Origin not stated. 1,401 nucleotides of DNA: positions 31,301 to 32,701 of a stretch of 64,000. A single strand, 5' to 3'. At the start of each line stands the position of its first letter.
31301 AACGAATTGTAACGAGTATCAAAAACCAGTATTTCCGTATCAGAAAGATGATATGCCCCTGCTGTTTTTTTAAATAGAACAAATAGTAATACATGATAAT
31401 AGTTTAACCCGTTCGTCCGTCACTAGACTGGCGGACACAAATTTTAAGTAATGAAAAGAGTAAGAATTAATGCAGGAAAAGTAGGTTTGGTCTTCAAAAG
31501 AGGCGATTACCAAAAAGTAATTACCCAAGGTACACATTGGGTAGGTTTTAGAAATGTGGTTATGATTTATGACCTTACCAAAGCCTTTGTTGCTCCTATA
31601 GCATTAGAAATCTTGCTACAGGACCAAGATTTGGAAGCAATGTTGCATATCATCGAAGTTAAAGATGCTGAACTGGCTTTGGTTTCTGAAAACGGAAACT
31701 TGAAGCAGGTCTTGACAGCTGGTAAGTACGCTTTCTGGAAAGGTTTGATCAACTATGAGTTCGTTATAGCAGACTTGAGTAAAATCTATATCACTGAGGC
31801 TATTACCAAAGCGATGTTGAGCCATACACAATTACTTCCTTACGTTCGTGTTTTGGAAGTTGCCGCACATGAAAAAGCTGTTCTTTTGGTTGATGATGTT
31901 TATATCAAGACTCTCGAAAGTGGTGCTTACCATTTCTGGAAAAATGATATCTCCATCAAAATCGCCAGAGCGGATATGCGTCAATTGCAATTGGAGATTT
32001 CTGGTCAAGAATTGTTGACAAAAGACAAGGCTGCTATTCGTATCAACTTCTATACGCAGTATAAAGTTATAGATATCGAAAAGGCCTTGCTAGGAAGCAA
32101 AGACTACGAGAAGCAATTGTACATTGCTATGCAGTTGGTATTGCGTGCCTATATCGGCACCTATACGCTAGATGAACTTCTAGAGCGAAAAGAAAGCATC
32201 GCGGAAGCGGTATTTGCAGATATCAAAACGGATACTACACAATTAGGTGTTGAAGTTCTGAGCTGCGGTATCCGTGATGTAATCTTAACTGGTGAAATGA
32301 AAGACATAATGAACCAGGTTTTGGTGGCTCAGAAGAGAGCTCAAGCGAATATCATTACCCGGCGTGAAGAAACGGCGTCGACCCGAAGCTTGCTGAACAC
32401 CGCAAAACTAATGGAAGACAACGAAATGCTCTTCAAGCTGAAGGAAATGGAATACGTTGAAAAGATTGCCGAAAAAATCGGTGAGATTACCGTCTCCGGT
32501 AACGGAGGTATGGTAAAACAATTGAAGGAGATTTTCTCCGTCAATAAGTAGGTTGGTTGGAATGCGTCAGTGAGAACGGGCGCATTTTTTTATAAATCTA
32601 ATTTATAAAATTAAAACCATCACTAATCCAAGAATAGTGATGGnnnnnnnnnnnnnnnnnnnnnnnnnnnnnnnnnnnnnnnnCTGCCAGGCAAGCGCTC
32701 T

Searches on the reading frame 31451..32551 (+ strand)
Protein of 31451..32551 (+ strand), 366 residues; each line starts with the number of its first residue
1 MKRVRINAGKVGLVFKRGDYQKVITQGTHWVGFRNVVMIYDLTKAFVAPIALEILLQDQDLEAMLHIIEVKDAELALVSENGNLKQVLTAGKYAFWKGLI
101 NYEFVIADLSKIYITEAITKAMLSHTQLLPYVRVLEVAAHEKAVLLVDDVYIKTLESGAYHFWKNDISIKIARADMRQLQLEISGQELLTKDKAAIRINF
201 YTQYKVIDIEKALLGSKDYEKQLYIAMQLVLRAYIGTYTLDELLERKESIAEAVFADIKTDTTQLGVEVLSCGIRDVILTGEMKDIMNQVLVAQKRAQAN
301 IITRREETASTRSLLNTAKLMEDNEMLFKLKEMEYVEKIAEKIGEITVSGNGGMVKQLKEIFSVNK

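Call 62: search_protein_families(library=pfam, proteins=[window:31451-32551:+])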
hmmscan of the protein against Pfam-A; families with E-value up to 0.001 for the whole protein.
window:31451-32551:+ (366 aa): 1 family
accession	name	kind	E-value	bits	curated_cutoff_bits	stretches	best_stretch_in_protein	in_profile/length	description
PF01145.31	Band_7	-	7.9e-27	94.9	23.6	1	140-307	6-175/176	SPFH domain / Band 7 family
